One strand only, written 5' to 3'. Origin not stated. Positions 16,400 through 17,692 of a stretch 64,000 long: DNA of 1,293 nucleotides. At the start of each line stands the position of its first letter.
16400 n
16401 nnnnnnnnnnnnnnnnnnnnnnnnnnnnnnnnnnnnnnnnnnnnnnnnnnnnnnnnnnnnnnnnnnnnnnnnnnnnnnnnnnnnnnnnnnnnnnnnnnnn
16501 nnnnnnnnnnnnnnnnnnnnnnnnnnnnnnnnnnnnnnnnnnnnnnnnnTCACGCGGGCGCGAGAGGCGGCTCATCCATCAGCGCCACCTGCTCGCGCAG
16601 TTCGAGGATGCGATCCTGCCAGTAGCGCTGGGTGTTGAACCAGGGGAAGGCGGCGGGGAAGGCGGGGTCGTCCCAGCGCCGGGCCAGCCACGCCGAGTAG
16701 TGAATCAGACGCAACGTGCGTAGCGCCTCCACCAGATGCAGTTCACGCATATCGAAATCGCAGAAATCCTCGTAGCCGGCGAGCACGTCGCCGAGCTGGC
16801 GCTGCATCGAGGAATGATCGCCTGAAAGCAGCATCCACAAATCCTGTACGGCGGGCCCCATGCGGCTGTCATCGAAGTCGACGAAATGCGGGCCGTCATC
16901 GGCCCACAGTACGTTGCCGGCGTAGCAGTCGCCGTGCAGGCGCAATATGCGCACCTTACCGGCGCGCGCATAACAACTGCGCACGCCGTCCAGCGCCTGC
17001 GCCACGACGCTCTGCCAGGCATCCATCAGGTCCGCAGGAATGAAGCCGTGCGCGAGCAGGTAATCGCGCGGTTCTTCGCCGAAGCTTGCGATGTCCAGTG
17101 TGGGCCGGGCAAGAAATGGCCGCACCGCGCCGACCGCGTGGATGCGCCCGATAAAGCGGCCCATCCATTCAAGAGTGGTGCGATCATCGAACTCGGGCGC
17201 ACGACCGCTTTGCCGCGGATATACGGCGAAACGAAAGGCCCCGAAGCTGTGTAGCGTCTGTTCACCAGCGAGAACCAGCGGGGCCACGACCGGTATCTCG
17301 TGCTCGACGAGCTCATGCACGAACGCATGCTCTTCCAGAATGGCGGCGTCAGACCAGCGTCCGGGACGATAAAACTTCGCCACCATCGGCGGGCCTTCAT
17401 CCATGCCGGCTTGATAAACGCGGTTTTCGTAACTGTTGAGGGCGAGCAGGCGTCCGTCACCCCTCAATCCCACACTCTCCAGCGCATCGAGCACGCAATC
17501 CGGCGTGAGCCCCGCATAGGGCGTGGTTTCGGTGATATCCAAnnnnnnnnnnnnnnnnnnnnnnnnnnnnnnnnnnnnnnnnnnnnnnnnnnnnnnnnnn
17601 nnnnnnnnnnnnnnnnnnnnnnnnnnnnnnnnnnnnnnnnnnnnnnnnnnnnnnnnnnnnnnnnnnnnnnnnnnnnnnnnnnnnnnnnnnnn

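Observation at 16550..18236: higB-higA-srkA arrangement: toxin-antitoxin pair apparently co-transcribed with a YihE-type stress kinase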

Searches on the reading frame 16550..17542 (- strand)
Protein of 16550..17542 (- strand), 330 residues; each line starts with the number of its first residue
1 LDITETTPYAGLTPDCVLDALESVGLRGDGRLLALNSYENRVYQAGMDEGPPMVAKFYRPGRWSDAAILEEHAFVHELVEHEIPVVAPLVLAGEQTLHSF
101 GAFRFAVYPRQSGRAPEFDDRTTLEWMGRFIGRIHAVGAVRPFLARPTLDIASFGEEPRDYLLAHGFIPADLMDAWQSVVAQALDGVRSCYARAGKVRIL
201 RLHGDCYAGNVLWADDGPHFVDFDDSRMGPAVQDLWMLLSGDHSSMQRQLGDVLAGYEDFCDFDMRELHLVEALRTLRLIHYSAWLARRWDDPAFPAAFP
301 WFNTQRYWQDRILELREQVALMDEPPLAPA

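Call 3: search_protein_families(library=pfam, proteins=[window:16550-17542:-], max_evalue=0.01)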
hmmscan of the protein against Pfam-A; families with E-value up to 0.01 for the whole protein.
window:16550-17542:- (330 aa): 2 families
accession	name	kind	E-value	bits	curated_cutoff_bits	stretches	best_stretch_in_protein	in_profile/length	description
PF01636.29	APH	-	8.6e-32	111.2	23.2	1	36-268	6-236/239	Phosphotransferase enzyme family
PF02958.26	EcKL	-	0.0028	17.5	22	1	186-241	202-263/294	Ecdysteroid kinase-like family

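Call 4: search_protein_families(library=ncbifam, proteins=[window:16550-17542:-], max_evalue=0.01)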
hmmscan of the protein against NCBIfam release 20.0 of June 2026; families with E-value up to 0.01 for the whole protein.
window:16550-17542:- (330 aa): 3 families
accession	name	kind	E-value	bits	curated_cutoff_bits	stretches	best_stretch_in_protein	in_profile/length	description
NF008738.0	PRK11768.1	equivalog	1.2e-151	504.7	194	1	4-328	4-325/327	serine/threonine protein kinase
TIGR02906.1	spore_CotS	subfamily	0.0059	15.6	172.7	0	202-240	191-229/314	CotS family spore coat protein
NF003558.0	PRK05231.1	equivalog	0.0073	15.3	271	0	74-290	67-283/322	homoserine kinase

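Call 8: find_encoding_contigs(protein=window:16550-17542:-, flank=10000, max_places=10)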
Protein window:16550-17542:- (330 aa): 2 contigs read that carry it; 2 places shown.
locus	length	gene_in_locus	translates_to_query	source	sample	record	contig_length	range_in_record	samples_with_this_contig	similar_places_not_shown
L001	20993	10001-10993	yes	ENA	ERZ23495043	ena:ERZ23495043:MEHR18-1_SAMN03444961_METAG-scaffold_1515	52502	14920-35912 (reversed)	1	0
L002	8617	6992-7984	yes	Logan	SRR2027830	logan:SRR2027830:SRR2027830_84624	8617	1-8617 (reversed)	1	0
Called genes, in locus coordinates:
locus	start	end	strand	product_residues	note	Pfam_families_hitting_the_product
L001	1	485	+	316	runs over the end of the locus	PF00698:Acyl_transf_1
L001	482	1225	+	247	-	PF00106:adh_short, PF01370:Epimerase (weak), PF08659:KR, PF13561:adh_short_C2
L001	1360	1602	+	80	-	PF14573:PP-binding_2 (weak), PF00550:PP-binding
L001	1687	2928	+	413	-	PF00109:ketoacyl-synt, PF02801:Ketoacyl-synt_C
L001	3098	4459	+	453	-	PF04715: (weak), PF00425:Chorismate_bind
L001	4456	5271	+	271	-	PF01063:Aminotran_4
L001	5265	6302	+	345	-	PF02618:YceG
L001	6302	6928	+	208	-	PF13521:AAA_28 (weak), PF02223:Thymidylate_kin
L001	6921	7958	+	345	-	PF13177:DNA_pol3_delta2, PF09115:DNApol3-delta_C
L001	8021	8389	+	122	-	PF07238:PilZ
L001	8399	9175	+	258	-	PF01026:TatD_DNase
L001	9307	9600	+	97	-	PF09907:HigB_toxin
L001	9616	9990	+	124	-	-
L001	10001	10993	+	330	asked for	PF01636:APH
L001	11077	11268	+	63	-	-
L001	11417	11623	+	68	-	-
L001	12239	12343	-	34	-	-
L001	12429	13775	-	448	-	PF02881:SRP54_N, PF00448:SRP54, PF01656:CbiA (weak), PF13401:AAA_22 (weak), PF02978:SRP_SPB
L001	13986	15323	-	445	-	PF00202:Aminotran_3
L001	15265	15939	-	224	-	PF02581:TMP-TENI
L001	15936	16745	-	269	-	PF08543:Phos_pyr_kin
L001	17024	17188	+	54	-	PF00301:Rubredoxin, PF21349:RUBY_RBDX (faint)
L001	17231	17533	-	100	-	PF14346:DUF4398 (weak)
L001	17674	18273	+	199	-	PF00258:Flavodoxin_1 (weak), PF03358:FMN_red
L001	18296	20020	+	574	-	PF00587:tRNA-synt_2b, PF04073:tRNA_edit, PF03129:HGTP_anticodon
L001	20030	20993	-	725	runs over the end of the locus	PF22019:GlgB_N, PF02922:CBM_48, PF00128:Alpha-amylase, PF02806:Alpha-amylase_C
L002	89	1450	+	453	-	PF04715: (weak), PF00425:Chorismate_bind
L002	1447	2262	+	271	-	PF01063:Aminotran_4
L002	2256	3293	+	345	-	PF02618:YceG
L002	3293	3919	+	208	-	PF13521:AAA_28 (weak), PF02223:Thymidylate_kin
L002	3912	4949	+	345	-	PF13177:DNA_pol3_delta2, PF09115:DNApol3-delta_C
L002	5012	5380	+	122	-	PF07238:PilZ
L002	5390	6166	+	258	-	PF01026:TatD_DNase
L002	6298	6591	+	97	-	PF09907:HigB_toxin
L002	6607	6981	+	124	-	-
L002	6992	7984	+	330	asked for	PF01636:APH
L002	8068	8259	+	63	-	-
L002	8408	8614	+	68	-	-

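Call 9: find_related_loci(query=window:16550-17542:-, collection=genome_contigs, flank=6000)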
Query window:16550-17542:- (330 aa) in genome_contigs; peptide patterns used: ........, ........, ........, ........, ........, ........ (x = any residue, [..] = any of these).
600 stretches matched a pattern (row limit reached: there are more); 589 encode a relative of the query (tblastn E <= 1e-3); the best 80 are kept; 80 distinct loci.
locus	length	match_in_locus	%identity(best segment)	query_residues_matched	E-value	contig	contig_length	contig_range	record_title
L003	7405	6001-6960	82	8-327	2e-177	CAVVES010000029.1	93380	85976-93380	MAG: uncultured beta proteobacterium isolate MFD02242.bin.2.245 genome assembly, contig: contig_71348, whole genome shot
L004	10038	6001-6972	79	4-327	5e-175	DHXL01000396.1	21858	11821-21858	MAG TPA_asm: Oxalobacteraceae bacterium UBA5157 UBA5157_contig_19070, whole genome shotgun sequence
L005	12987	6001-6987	78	1-330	6e-174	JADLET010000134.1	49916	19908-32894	MAG: Gammaproteobacteria bacterium isolate SJ336 c_000001160519, whole genome shotgun sequence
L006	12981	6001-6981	78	1-327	1e-173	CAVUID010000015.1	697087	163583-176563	MAG: uncultured Gammaproteobacteria bacterium isolate MFD04716.bin.1.327 genome assembly, contig: contig_18900, whole ge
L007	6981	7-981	79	6-330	1e-173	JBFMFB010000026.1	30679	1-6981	MAG: Pseudomonadota bacterium isolate MAG260 MAG260_26, whole genome shotgun sequence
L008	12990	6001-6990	77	1-330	2e-172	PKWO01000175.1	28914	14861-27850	MAG: Oxalobacteraceae bacterium isolate palsa_996 73.20120500_P28.43_contig_2539, whole genome shotgun sequence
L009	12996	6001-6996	76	4-328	3e-172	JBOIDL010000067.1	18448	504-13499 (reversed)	MAG: Gammaproteobacteria bacterium isolate SD8020_metabat2.bin.3 NODE_167_length_18448_cov_4.430872, whole genome shotgu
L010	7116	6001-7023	75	1-327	2e-171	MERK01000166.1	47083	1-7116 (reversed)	MAG: Betaproteobacteria bacterium RIFCSPLOWO2_12_FULL_64_23 rifcsplowo2_12_scaffold_5383, whole genome shotgun sequence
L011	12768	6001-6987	77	1-327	4e-171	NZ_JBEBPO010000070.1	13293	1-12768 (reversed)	MAG: Herminiimonas fonticola isolate T1.bin.26 NODE_7518_length_13293_cov_32.449690, whole genome shotgun sequence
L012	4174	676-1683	76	8-330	1e-176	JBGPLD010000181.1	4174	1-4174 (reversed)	MAG: Gammaproteobacteria bacterium isolate OBJ_0618_7090110_270 k141_940296_length_4174_cov_40.0089, whole genome shotgu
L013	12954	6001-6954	79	9-327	1e-170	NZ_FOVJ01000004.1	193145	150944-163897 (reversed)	Nitrosospira briensis strain Nsp8, whole genome shotgun sequence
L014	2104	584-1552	76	8-327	0e+0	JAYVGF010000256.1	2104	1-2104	MAG: Betaproteobacteria bacterium isolate GL46_Down_concoct_214 GL46_Down_concoct_214_255, whole genome shotgun sequence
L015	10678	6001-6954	78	9-327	2e-170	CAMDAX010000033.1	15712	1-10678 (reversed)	MAG: Nitrosovibrio sp. Nv4 isolate MsH-01oct19-150 genome assembly, contig: MsH-01oct19-C7524, whole genome shotgun sequ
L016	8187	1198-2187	77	1-330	5e-170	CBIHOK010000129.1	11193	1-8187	MAG TPA_asm: uncultured Noviherbaspirillum sp. isolate SRR18156188_binner12_Refined_1 genome assembly, contig: ERZ273368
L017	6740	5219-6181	80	8-329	1e-170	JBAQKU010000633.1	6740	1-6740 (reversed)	MAG: Telluria sp. isolate MFD12080_ilm_asm_bin4 k127_61474, whole genome shotgun sequence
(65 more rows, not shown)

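Call 13: find_homologous_proteins(query=window:16550-17542:-, max_evalue=1e-100)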
Query window:16550-17542:- (330 aa): 7965 proteins with E <= 1e-100 among 8000 candidates; the best 120 are listed.
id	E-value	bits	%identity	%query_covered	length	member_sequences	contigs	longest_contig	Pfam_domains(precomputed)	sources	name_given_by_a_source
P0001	6.4e-225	764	100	99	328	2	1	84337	PF01636.30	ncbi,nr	ncbi:MAG: serine/threonine protein kinase [Proteobacteria bacterium]|nr:serine/threonine protein kin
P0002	2.7e-211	719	94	99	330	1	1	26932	PF01636.30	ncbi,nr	ncbi:MAG: serine/threonine protein kinase [Gammaproteobacteria bacterium]|nr:serine/threonine protei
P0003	9.4e-208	707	91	100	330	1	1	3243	PF01636.30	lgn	-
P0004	4.0e-206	702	91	99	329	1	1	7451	PF01636.30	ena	-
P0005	3.7e-205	699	92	99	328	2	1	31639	PF01636.30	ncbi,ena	-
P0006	2.4e-197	673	89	99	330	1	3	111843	PF01636.30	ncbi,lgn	-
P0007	3.2e-187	640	84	99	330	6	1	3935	PF01636.30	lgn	-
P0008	2.2e-186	637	83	99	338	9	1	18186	PF01636.30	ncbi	-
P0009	1.6e-185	634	82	100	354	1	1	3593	PF01636.30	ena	-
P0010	2.1e-184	631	82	99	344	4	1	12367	PF01636.30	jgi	jgi:Ser/Thr protein kinase RdoA (MazF antagonist)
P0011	5.8e-184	629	82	99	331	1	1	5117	PF01636.30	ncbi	ncbi:MAG: serine/threonine protein kinase [Burkholderiales bacterium]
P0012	6.4e-183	626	81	100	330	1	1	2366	PF01636.30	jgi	jgi:Ser/Thr protein kinase RdoA (MazF antagonist)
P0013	2.3e-181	621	82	98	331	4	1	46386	PF01636.30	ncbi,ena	-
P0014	4.1e-181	620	82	97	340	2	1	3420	PF01636.30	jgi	jgi:Ser/Thr protein kinase RdoA (MazF antagonist)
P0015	1.2e-180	618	81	99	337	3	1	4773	PF01636.30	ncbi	ncbi:MAG: serine/threonine protein kinase [Gammaproteobacteria bacterium]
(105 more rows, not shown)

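Call 14: find_encoding_contigs(protein=P0002, flank=6000, max_places=3)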
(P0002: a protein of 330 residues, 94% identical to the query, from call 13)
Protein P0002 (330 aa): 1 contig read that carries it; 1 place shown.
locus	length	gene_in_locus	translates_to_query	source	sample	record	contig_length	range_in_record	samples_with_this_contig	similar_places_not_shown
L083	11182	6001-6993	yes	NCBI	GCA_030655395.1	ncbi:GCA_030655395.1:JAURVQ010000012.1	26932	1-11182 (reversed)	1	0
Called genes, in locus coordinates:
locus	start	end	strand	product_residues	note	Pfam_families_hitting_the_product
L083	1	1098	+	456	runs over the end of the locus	PF04715:, PF00425:Chorismate_bind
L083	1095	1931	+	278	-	PF01063:Aminotran_4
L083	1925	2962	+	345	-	PF02618:YceG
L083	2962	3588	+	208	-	PF13521:AAA_28 (weak), PF02223:Thymidylate_kin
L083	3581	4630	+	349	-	PF13177:DNA_pol3_delta2, PF09115:DNApol3-delta_C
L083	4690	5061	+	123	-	PF07238:PilZ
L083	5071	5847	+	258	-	PF01026:TatD_DNase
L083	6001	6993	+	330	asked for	PF01636:APH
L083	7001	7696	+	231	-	PF00300:His_Phos_1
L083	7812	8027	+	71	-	-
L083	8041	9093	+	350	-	PF01791:DeoC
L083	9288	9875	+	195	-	-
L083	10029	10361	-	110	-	PF14357:DUF4404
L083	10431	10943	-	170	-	PF00881:Nitroreductase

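Call 15: find_encoding_contigs(protein=P0005, flank=6000, max_places=3)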
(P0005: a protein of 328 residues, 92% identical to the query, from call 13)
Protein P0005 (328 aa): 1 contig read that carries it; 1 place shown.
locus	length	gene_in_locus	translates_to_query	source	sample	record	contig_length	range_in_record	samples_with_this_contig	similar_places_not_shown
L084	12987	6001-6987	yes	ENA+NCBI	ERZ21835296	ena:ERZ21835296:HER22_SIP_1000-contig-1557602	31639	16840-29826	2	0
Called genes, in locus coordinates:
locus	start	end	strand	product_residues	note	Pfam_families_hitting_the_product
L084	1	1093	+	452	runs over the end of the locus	PF04715:, PF00425:Chorismate_bind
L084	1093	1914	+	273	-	PF01063:Aminotran_4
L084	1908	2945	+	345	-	PF02618:YceG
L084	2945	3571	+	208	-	PF13521:AAA_28 (weak), PF02223:Thymidylate_kin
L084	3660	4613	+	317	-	PF13177:DNA_pol3_delta2, PF09115:DNApol3-delta_C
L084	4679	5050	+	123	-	PF07238:PilZ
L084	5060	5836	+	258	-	PF01026:TatD_DNase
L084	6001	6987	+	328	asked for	PF01636:APH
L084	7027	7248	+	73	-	-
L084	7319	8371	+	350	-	PF01791:DeoC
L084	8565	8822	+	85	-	-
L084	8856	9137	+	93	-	-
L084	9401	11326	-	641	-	PF00990:GGDEF, PF00563:EAL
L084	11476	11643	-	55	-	-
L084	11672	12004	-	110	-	PF14357:DUF4404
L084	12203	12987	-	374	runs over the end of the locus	PF16881:LIAS_N, PF04055:Radical_SAM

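Call 16: find_encoding_contigs(protein=P0006, flank=6000, max_places=3)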
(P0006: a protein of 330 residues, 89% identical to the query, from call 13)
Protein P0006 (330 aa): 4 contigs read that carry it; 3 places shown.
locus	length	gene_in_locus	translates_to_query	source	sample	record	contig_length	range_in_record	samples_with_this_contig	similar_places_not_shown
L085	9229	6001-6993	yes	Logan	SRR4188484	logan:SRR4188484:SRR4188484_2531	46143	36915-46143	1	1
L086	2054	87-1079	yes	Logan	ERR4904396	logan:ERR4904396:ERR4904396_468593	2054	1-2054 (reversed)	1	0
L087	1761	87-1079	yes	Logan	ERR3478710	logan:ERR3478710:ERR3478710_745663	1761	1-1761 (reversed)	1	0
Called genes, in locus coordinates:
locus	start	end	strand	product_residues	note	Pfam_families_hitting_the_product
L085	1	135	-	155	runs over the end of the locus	-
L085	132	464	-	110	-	-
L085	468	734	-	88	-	-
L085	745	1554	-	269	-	PF18628:P2_N, PF25513:P2_C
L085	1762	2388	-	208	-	-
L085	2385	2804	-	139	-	-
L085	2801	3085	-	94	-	-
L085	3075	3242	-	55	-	-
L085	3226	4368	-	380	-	PF01446:Rep_1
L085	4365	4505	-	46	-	-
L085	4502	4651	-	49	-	-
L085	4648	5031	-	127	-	-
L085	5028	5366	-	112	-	-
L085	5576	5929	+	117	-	PF01381:HTH_3, PF12472:DUF3693 (faint)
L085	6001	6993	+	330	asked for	PF01636:APH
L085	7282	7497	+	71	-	-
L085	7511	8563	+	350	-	PF01791:DeoC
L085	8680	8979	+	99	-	PF04365:BrnT_toxin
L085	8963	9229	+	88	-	PF12441:CopG_antitoxin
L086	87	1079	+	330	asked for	PF01636:APH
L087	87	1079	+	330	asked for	PF01636:APH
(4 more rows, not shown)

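Call 45: search_solved_structures(query=window:16550-17542:-, max_evalue=0.00001, show_alignments=1)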
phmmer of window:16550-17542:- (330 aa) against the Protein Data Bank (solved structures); distinct sequences matched with E-value up to 0.00001: 1.
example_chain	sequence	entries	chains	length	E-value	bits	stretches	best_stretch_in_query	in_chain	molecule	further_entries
1zyl_A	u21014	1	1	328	9.3e-88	298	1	9-327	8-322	Hypothetical protein yihE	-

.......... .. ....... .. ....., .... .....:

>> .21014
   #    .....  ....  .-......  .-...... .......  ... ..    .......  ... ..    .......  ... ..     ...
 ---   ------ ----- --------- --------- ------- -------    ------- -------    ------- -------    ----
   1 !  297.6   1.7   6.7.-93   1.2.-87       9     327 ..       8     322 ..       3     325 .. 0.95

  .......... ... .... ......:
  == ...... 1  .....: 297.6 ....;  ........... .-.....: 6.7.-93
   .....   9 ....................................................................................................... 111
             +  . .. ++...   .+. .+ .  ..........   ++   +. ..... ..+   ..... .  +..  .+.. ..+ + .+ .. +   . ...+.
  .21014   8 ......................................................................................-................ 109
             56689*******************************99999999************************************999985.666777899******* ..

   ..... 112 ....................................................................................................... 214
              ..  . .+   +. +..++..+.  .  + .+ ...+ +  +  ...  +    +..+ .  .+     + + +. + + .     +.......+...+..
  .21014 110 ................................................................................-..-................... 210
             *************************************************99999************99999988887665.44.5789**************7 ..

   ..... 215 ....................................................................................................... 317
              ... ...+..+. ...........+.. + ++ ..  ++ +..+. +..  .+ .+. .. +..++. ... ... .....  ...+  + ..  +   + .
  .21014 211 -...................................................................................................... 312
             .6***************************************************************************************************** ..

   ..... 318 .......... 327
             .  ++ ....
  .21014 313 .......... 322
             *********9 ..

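Call 49: find_encoding_contigs(protein=P0004, flank=6000, max_places=2)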
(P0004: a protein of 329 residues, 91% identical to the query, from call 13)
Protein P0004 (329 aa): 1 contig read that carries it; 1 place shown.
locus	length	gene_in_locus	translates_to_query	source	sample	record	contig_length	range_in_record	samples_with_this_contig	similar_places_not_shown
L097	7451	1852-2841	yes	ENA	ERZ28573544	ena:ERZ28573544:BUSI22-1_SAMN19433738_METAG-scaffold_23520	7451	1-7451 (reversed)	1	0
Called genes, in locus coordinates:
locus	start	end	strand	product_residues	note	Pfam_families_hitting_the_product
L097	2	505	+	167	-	?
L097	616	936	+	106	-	PF07238:PilZ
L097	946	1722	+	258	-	PF01026:TatD_DNase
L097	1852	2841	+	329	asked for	PF01636:APH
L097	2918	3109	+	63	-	-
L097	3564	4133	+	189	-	PF00080:Sod_Cu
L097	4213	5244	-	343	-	PF03150:CCP_MauG, PF21419:RoxA-like_Cyt-c (weak)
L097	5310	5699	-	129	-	PF01196:Ribosomal_L17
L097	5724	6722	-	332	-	PF01193:RNA_pol_L, PF13656:RNA_pol_L_2 (faint), PF01000:RNA_pol_A_bac, PF03118:RNA_pol_A_CTD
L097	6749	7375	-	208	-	PF00163:Ribosomal_S4, PF01479:S4, PF22421:SYY_C-terminal (weak)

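Call 50: find_encoding_contigs(protein=P0003, flank=6000, max_places=2)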
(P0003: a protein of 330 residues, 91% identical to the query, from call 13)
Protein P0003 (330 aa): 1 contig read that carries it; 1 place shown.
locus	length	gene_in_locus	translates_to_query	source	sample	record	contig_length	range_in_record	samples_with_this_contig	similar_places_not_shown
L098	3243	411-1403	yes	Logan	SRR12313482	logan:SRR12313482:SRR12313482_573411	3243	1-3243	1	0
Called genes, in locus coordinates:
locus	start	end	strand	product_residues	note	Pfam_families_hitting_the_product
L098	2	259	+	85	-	?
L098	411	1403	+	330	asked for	PF01636:APH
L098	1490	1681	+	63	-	-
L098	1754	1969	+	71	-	-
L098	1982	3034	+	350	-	PF01791:DeoC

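Call 51: find_encoding_contigs(protein=P0008, flank=6000, max_places=2)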
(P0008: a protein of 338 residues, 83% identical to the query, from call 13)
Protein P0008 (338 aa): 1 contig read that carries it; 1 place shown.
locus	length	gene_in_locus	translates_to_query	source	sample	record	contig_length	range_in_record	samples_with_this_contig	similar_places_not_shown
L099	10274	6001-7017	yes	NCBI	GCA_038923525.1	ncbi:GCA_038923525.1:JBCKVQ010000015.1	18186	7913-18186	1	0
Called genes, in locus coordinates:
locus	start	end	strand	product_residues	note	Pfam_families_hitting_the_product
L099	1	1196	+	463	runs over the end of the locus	PF04715:, PF00425:Chorismate_bind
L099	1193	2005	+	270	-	PF01063:Aminotran_4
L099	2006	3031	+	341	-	PF02618:YceG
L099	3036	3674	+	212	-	PF02223:Thymidylate_kin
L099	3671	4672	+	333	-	PF13177:DNA_pol3_delta2, PF09115:DNApol3-delta_C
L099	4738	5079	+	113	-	PF07238:PilZ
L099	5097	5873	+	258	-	PF01026:TatD_DNase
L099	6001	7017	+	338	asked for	PF01636:APH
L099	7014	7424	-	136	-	PF00254:FKBP_C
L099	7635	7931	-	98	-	PF13442:Cytochrome_CBB3 (faint)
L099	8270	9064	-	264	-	PF01066:CDP-OH_P_transf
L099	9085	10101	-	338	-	PF02826:2-Hacid_dh_C, PF03446:NAD_binding_2 (faint), PF03807:F420_oxidored, PF07991:KARI_N, PF01450:KARI_C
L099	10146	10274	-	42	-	?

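Call 60: search_protein_families(library=padloc, proteins=[window:16550-17542:-], max_evalue=0.001)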
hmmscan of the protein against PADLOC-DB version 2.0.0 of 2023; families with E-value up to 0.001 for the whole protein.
window:16550-17542:- (330 aa): 0 families
